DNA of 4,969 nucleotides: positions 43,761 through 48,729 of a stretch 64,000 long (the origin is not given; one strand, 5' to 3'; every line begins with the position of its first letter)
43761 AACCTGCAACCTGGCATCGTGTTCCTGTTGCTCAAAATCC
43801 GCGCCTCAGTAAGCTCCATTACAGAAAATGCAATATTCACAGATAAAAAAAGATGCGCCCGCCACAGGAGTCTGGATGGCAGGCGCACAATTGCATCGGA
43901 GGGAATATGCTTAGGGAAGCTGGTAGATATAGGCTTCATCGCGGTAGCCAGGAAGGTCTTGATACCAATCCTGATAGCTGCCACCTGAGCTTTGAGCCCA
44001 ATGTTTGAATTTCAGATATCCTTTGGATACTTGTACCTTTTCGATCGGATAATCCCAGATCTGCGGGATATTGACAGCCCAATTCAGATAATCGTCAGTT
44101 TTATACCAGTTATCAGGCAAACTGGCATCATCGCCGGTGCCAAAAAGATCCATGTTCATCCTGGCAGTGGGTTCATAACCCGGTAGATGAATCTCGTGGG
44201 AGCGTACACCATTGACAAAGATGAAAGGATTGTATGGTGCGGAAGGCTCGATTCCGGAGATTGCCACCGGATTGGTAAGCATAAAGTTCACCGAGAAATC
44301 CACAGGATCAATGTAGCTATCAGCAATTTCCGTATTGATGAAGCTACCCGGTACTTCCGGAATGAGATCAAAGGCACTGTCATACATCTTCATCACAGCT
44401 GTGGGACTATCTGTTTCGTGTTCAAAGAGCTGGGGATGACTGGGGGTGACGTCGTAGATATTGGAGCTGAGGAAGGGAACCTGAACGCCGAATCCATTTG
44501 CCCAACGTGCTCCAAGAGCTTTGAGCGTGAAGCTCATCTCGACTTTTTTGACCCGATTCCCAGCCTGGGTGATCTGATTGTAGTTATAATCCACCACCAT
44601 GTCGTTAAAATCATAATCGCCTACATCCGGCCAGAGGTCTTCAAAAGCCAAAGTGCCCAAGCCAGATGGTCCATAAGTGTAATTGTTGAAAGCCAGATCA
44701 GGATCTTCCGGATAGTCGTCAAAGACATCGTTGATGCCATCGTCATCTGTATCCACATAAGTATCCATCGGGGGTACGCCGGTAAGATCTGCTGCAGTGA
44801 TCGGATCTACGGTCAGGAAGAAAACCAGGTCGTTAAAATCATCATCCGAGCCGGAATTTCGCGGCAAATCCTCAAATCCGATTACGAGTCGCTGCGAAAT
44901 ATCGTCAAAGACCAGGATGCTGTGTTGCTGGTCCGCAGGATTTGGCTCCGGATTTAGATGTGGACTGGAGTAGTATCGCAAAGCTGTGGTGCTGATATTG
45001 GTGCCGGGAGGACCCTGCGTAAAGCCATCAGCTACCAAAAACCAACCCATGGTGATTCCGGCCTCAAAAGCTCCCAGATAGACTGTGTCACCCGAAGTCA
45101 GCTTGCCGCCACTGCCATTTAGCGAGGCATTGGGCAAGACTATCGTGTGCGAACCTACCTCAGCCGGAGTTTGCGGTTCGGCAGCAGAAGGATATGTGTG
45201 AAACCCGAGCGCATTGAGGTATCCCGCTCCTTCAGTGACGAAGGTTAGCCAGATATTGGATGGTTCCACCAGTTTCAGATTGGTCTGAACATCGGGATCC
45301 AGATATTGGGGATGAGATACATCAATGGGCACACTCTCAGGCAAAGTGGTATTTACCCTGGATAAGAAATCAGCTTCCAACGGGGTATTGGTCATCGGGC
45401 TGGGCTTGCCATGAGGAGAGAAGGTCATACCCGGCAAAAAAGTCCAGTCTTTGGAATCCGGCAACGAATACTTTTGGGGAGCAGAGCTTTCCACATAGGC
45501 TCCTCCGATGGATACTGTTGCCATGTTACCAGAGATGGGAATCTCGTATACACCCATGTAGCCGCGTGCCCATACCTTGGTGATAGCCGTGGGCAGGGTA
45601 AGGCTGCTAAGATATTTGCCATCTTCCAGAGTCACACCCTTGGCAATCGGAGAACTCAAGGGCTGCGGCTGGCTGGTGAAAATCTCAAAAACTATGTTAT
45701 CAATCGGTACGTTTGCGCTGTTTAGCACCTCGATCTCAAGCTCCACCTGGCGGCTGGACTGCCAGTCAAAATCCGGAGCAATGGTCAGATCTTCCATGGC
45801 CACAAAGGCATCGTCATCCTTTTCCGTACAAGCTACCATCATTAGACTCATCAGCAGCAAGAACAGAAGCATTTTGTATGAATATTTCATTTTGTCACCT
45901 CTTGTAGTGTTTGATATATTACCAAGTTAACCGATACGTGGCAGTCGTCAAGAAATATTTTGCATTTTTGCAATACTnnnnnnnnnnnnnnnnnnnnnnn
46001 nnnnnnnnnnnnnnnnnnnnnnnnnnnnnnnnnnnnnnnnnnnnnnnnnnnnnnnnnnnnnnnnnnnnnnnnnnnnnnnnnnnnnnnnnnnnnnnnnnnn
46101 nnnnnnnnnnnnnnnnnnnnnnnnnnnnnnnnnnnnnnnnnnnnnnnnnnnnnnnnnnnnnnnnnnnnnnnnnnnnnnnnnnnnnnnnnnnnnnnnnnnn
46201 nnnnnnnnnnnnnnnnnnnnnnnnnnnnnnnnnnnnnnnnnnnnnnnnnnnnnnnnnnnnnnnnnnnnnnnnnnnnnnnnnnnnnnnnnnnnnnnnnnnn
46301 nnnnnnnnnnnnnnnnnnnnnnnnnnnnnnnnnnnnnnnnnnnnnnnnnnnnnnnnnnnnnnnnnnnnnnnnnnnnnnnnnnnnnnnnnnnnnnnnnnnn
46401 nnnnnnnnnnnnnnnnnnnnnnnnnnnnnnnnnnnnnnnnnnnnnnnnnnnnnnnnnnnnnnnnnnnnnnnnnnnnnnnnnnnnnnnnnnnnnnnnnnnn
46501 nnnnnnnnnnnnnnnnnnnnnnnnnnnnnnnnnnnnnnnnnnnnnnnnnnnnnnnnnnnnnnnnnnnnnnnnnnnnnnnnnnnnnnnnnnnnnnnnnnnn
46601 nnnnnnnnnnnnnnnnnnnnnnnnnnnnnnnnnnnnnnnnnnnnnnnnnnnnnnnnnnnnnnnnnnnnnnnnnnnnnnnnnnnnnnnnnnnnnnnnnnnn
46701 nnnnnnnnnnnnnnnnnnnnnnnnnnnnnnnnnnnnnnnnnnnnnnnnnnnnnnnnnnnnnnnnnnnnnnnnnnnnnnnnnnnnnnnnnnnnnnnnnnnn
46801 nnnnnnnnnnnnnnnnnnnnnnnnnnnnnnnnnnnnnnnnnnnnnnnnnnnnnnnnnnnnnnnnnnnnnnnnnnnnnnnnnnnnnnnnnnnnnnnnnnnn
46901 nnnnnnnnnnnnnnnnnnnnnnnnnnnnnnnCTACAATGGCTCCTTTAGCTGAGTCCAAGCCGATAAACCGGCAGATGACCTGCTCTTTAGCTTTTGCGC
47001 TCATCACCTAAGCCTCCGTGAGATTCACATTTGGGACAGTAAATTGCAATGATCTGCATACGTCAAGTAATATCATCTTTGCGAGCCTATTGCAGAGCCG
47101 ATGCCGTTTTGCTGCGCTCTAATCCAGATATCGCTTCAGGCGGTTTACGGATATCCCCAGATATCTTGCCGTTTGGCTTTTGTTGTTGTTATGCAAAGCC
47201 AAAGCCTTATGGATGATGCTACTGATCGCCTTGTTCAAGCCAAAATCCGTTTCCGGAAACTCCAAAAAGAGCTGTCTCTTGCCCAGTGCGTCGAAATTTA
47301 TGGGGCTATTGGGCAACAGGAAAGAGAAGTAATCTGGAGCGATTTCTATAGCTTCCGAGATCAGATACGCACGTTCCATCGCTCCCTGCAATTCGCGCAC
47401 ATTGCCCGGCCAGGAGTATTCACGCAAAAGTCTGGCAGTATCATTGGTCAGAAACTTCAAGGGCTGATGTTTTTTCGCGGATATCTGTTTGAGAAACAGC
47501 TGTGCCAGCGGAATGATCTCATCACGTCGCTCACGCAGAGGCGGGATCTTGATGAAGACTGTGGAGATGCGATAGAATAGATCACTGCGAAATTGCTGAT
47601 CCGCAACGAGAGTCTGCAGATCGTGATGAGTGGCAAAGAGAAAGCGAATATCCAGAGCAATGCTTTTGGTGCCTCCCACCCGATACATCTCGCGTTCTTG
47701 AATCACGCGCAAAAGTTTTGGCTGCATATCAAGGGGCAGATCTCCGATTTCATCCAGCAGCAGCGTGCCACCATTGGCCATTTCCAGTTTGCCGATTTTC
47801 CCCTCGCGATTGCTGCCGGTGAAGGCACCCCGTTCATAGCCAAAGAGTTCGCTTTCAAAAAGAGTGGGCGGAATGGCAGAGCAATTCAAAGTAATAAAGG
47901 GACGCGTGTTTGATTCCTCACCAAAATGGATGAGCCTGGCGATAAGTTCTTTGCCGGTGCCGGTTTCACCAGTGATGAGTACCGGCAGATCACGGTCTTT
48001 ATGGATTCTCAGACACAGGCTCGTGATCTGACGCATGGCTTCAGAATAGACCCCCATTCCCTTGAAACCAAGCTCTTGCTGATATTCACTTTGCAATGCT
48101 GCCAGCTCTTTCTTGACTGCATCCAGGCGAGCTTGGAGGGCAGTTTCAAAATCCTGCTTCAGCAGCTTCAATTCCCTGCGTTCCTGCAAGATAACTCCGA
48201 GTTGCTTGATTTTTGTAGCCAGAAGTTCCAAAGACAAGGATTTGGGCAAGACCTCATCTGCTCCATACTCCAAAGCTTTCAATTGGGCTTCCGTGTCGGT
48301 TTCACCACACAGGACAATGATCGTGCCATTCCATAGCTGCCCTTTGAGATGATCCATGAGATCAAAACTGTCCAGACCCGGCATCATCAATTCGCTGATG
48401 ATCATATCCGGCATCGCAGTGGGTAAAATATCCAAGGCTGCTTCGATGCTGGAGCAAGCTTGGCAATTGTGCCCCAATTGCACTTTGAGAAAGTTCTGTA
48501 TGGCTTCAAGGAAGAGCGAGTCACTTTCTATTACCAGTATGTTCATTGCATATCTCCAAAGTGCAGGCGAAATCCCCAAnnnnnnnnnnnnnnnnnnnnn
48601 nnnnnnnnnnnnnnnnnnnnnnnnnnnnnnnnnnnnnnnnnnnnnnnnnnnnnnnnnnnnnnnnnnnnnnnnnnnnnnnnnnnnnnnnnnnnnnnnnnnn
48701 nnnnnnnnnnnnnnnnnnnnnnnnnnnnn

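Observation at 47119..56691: TPR-kinase / NtrC-type sigma54 pair divergent from an operon of a CheY-like protein plus two giant T9SS-tagged proteins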

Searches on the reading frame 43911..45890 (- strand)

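Call 3: search_protein_families(library=pfam, proteins=[window:43911-45890:-], max_evalue=0.01)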
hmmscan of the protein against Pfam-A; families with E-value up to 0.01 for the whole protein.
window:43911-45890:- (659 aa): 2 families
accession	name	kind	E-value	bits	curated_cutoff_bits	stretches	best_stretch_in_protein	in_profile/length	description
PF16130.10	DUF4842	-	1.4e-48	166.3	22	1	445-643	1-208/208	Domain of unknown function (DUF4842)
PF13448.11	DUF4114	-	4e-21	76.2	27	2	275-360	1-83/85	Domain of unknown function (DUF4114)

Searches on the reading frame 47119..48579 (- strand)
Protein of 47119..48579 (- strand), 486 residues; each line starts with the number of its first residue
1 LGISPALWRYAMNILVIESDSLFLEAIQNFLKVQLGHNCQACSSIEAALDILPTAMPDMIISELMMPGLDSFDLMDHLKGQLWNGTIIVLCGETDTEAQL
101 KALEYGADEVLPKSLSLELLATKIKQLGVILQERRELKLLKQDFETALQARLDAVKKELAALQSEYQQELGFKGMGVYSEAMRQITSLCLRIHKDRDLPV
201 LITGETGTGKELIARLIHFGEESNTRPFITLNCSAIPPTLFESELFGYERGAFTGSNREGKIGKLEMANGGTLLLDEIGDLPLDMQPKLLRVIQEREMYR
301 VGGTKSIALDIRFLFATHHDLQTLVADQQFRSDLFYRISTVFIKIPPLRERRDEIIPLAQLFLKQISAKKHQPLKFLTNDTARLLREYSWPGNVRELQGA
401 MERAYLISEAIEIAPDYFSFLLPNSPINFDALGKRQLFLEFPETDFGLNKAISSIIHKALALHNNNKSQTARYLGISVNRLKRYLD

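Call 3: search_protein_families(library=pfam, proteins=[window:47119-48579:-], max_evalue=0.01)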
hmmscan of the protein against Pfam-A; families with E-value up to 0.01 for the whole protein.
window:47119-48579:- (486 aa): 6 families
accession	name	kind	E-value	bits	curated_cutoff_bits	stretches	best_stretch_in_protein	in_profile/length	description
PF00158.32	Sigma54_activat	-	5.2e-62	208.9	20.2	1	179-343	5-167/168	Sigma-54 interaction domain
PF14532.12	Sigma54_activ_2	-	1.4e-19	71.2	25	1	194-348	18-138/138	Sigma-54 interaction domain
PF25601.1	AAA_lid_14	-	8.1e-18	64.5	27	1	349-419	1-71/87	AAA+ ATPase lid domain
PF00072.30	Response_reg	-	1.4e-16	61.1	30.2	1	14-124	1-110/111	Response regulator receiver domain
PF07728.20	AAA_5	-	5.7e-06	26.8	22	1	199-316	1-120/139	AAA domain (dynein-related subfamily)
PF02954.25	HTH_8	-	1.7e-05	24.9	22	1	455-481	9-35/42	Bacterial regulatory protein, Fis family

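Call 10: search_protein_families(library=ncbifam, proteins=[window:47119-48579:-], max_evalue=0.01)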
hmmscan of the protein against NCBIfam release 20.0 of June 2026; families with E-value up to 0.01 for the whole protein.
window:47119-48579:- (486 aa): 92 families (the best 25 are shown)
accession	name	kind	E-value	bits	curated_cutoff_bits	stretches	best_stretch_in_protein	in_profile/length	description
NF041552.1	TF_PrdR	equivalog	4e-95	319.3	795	1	147-478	239-566/577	sigma-54 dependent transcriptional regulator PrdR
TIGR01818.1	ntrC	equivalog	7.9e-92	308.4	558.6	1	15-408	2-367/463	nitrogen regulation protein NR(I)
TIGR02915.1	PEP_resp_reg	equivalog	1.3e-88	297.8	502.6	1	41-479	25-433/445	PEP-CTERM-box response regulator transcription factor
TIGR01817.1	nifA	equivalog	7.4e-85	285.7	528.85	1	139-420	165-440/534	nif-specific transcriptional activator NifA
NF008469.0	PRK11361.1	equivalog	3.8e-84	283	714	1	13-480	6-446/461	acetoacetate metabolism transcriptional regulator AtoC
NF011953.0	PRK15424.1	equivalog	1.5e-82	277.9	703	1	140-485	185-531/538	propionate catabolism operon regulatory protein PrpR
TIGR02329.1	propionate_PrpR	equivalog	1.8e-82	277.7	499.2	1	95-485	133-524/526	propionate catabolism operon regulatory protein PrpR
NF049963.1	RespRegFlgRCampy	domain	2.8e-81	273.6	750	1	12-417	1-376/429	fla regulon two-component system response regulator FlgR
NF003451.0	PRK05022.1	equivalog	3.2e-80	270.3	476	1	154-483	170-503/512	nitric oxide reductase transcriptional regulator NorR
NF038308.1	RNA_repair_RtcR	equivalog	8.5e-78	262.5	650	1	151-414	159-428/530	RNA repair transcriptional activator RtcR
NF050807.1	TransRegFlbDCaul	equivalog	1.2e-77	261.8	750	1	179-426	124-367/454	sigma-54-dependent transcriptional regulator FlbD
NF008176.1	PRK10923.1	equivalog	8.8e-74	248.8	620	1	33-400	24-363/469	nitrogen regulation protein NR(I)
NF007689.0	PRK10365.1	equivalog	5.2e-71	239.7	760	1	11-479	5-433/441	sigma-54-dependent response regulator transcription factor ZraR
NF011958.0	PRK15429.1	equivalog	5.3e-71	240.1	830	1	178-408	384-612/692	formate hydrogenlyase transcriptional activator FlhA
TIGR02974.1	phageshock_pspF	equivalog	1.4e-70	238.2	443.55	1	197-405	22-230/336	phage shock protein operon transcriptional activator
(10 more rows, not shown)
